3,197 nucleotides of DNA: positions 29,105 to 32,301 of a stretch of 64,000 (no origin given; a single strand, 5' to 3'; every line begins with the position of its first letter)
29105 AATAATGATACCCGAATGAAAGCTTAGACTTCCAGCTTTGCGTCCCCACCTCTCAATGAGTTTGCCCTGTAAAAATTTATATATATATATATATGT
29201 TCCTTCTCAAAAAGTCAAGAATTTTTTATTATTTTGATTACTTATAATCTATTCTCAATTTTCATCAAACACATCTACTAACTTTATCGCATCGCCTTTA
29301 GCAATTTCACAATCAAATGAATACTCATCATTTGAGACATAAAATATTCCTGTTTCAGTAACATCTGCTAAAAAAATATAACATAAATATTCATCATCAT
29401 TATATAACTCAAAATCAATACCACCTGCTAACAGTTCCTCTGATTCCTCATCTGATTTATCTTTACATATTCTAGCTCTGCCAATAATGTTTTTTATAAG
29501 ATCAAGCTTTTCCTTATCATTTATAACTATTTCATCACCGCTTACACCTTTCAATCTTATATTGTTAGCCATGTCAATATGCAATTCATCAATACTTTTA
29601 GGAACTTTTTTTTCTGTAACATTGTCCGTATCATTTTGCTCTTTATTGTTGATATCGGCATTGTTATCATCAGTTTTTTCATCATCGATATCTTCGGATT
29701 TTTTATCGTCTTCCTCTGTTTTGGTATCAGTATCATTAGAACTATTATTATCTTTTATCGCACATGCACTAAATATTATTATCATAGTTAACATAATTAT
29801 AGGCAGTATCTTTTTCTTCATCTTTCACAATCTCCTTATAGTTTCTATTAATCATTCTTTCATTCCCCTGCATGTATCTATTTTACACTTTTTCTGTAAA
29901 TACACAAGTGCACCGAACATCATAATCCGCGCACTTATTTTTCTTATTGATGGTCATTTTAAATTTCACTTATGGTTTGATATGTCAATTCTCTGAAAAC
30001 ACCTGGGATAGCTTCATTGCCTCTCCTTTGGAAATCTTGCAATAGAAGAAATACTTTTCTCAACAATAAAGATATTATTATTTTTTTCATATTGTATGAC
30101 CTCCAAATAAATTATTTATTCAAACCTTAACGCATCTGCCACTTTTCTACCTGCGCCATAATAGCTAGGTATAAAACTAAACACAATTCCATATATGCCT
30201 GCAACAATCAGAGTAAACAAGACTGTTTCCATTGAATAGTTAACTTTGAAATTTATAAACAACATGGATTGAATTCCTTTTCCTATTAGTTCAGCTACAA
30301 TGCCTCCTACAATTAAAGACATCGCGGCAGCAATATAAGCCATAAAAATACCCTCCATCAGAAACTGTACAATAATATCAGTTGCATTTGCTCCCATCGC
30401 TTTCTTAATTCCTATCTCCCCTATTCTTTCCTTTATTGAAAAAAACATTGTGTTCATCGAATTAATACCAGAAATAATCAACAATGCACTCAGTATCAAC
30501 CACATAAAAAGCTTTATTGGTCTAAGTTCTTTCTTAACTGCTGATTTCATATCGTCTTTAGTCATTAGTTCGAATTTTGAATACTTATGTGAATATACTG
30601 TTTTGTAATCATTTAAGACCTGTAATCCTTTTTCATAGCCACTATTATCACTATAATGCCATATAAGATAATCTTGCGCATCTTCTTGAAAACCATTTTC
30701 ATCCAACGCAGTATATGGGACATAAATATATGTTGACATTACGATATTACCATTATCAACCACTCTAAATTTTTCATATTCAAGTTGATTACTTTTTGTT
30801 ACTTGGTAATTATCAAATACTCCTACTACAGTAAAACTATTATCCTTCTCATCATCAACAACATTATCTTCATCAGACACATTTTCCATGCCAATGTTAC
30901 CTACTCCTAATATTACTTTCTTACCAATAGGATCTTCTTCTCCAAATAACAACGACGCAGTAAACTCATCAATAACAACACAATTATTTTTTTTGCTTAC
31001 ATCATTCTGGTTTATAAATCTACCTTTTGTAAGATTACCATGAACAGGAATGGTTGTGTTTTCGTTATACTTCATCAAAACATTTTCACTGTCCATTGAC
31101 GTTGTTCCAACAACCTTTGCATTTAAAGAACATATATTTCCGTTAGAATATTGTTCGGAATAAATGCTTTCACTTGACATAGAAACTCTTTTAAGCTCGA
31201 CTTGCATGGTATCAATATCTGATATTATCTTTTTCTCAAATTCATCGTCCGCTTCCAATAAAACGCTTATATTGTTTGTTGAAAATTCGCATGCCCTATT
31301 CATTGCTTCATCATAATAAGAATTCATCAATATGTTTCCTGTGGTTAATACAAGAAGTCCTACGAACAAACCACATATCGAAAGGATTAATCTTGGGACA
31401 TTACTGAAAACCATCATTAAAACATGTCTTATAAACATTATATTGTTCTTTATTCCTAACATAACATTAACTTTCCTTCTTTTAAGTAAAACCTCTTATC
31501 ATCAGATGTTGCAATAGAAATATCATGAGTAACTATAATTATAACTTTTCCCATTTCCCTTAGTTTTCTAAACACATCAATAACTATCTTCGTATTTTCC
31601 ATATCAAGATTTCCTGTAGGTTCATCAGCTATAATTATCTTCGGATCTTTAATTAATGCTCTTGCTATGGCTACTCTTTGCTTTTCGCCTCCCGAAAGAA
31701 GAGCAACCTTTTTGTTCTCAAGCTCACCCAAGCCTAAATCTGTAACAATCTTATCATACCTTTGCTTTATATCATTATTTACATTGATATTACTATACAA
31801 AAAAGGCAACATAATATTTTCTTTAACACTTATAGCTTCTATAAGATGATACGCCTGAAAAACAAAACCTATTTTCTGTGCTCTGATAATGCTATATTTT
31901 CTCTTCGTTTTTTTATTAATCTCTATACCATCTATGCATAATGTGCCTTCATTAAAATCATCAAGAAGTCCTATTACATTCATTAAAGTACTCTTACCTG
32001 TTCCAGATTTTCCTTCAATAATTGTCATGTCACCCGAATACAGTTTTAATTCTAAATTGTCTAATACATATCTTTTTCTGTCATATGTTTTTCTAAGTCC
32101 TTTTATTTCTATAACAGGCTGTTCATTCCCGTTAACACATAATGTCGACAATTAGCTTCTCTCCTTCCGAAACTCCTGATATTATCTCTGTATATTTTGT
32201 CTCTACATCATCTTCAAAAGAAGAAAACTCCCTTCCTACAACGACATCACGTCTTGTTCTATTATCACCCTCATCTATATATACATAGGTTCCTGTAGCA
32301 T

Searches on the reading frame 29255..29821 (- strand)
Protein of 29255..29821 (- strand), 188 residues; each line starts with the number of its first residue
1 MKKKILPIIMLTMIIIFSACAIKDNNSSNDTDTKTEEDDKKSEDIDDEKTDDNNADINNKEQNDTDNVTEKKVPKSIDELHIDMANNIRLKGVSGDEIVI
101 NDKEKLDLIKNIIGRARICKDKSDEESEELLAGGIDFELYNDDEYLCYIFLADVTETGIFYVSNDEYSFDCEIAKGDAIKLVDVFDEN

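Call 6: search_protein_families(library=pfam, proteins=[window:29255-29821:-], max_evalue=0.01)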
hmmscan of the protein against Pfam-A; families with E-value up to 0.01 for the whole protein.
window:29255-29821:- (188 aa): 0 families

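Call 31: search_protein_families(library=ncbifam, proteins=[window:29255-29821:-], max_evalue=0.01)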
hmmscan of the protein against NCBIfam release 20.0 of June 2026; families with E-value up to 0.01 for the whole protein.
window:29255-29821:- (188 aa): 4 families
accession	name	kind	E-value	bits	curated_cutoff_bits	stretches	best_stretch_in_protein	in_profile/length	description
NF033598.2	elast_bind_EbpS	equivalog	0.00052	19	300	1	3-71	306-385/498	elastin-binding protein EbpS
NF047879.1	catechol_SstD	exception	0.0016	17.5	450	1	1-81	1-78/343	ferrated catecholamine ABC transporter substrate-binding lipoprotein SstD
NF045774.1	cytochro_C551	exception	0.0029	17.6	118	1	1-48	1-48/110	cytochrome c551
TIGR04526.1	predic_Ig_block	subfamily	0.0029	16.6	150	1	2-77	4-77/693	putative immunoglobulin-blocking virulence protein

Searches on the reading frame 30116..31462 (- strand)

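Call 6: search_protein_families(library=pfam, proteins=[window:30116-31462:-], max_evalue=0.01)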
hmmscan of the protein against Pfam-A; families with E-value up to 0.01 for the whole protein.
window:30116-31462:- (448 aa): 2 families
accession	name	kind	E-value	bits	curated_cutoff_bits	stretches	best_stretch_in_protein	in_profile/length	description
PF02687.27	FtsX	-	1.7e-13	51.1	25.5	1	322-435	2-114/120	FtsX-like permease C-terminal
PF12704.14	MacB_PCD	-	6.1e-10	40.2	27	1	27-257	3-180/207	MacB-like periplasmic core domain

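Call 31: search_protein_families(library=ncbifam, proteins=[window:30116-31462:-], max_evalue=0.01)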
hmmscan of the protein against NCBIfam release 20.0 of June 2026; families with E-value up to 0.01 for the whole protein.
window:30116-31462:- (448 aa): 8 families
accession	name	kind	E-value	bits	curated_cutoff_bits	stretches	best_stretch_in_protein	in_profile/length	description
TIGR03434.1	ADOP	subfamily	4.5e-25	87.9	622.3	2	285-446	240-400/803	ADOP family duplicated permease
NF007826.0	PRK10535.1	equivalog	6e-22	77.7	966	1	278-445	484-645/648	macrolide ABC transporter ATP-binding protein/permease MacB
TIGR02212.1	lolCE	equivalog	6.2e-08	32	362.45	1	304-403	253-358/411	lipoprotein-releasing ABC transporter permease subunit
TIGR00439.2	FtsX_Gneg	equivalog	1.2e-06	27.9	255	1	318-423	173-276/292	permease-like cell division protein FtsX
NF038346.1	FtsX_actino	exception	2.7e-06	27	250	1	322-434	185-299/308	permease-like cell division protein FtsX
NF008076.0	PRK10814.1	exception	6e-05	22.2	473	1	308-448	255-399/399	lipoprotein-releasing ABC transporter permease subunit LolC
TIGR02213.1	lolE_release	exception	0.00011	21.2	540.35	1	312-394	261-343/411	lipoprotein-releasing ABC transporter permease subunit LolE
NF038347.1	FtsX_Gpos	exception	0.00042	19.8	225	1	317-424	173-281/296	permease-like cell division protein FtsX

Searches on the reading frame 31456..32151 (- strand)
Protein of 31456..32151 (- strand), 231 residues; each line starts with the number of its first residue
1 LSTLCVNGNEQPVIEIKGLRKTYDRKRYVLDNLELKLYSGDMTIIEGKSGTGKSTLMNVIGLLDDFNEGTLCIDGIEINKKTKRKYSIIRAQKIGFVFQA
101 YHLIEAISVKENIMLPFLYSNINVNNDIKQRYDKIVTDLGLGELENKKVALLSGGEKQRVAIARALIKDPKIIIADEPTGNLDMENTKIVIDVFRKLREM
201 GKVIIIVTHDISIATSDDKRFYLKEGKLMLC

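Call 6: search_protein_families(library=pfam, proteins=[window:31456-32151:-], max_evalue=0.01)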
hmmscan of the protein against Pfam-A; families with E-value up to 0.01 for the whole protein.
window:31456-32151:- (231 aa): 6 families
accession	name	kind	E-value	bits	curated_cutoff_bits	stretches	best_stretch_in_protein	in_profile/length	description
PF00005.33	ABC_tran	-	9.4e-32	110.9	25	1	30-179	1-136/137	ABC transporter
PF13304.12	AAA_21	-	2.1e-05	25.2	27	0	150-212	236-301/304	AAA domain, putative AbiEii toxin, Type IV TA system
PF02463.25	SMC_N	-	3.5e-05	23.8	40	1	112-210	135-199/220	RecF/RecN/SMC N terminal domain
PF03193.22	RsgA_GTPase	-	0.0011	19.2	30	1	30-60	97-126/174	RsgA GTPase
PF13555.12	AAA_29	-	0.0014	18.7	27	1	37-57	19-39/61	P-loop containing region of AAA domain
PF13476.12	AAA_23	-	0.002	19.2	27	1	15-61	3-40/201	AAA domain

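Call 31: search_protein_families(library=ncbifam, proteins=[window:31456-32151:-], max_evalue=0.01)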
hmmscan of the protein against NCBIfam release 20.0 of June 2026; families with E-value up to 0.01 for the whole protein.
window:31456-32151:- (231 aa): 196 families (the best 25 are shown)
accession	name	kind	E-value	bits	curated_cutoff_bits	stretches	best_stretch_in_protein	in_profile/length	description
TIGR03608.1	L_ocin_972_ABC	subfamily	9.3e-63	211.4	254.85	1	17-219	2-202/206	putative bacteriocin export ABC transporter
TIGR02211.1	LolD_lipo_ex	equivalog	1.8e-58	197.7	307.75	1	14-229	2-220/221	lipoprotein-releasing ABC transporter ATP-binding protein LolD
TIGR02673.1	FtsE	equivalog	2.5e-54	184.2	264.85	1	13-221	1-207/214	cell division ATP-binding protein FtsE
NF038007.1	ABC_ATP_DarD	equivalog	2.8e-52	177.4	375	1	25-228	16-218/218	darobactin export ABC transporter ATP-binding protein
NF007826.0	PRK10535.1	equivalog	1.9e-51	175.1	966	1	12-229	3-222/648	macrolide ABC transporter ATP-binding protein/permease MacB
TIGR02982.1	heterocyst_DevA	subfamily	7.6e-49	166.3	295.8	1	13-228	1-219/220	ABC exporter ATP-binding subunit, DevA family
TIGR02315.1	ABC_phnC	equivalog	1.1e-46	159.3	266.1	1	13-220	1-215/243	phosphonate ABC transporter ATP-binding protein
NF008639.0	PRK11629.1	equivalog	2.4e-44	151.5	360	1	14-228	7-224/234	lipoprotein-releasing ABC transporter ATP-binding protein LolD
NF007879.0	PRK10584.1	equivalog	1.2e-43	149.5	336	1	13-228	6-224/228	putative ABC transporter ATP-binding protein YbbA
NF007027.0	PRK09493.1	equivalog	1.6e-41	142.2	379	1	13-225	1-211/240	glutamine ABC transporter ATP-binding protein GlnQ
NF008338.0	PRK11124.1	equivalog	9.2e-39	133.4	369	1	14-228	3-219/242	arginine ABC transporter ATP-binding protein ArtP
NF008428.0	PRK11264.1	equivalog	1.3e-37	129.4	406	1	13-227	3-221/250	L-cystine ABC transporter ATP-binding protein TcyN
TIGR04520.1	ECF_ATPase_1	equivalog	6.1e-37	127.5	315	1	14-229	1-215/269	energy-coupling factor transporter ATPase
NF040933.2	ABC_arch_GlcV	equivalog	4.8e-36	124.4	450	1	14-212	3-203/357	glucose ABC transporter ATP-binding protein GlcV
TIGR00968.1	3a0106s01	subfamily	1.1e-35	123.2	342.75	1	14-226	1-207/237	sulfate ABC transporter ATP-binding protein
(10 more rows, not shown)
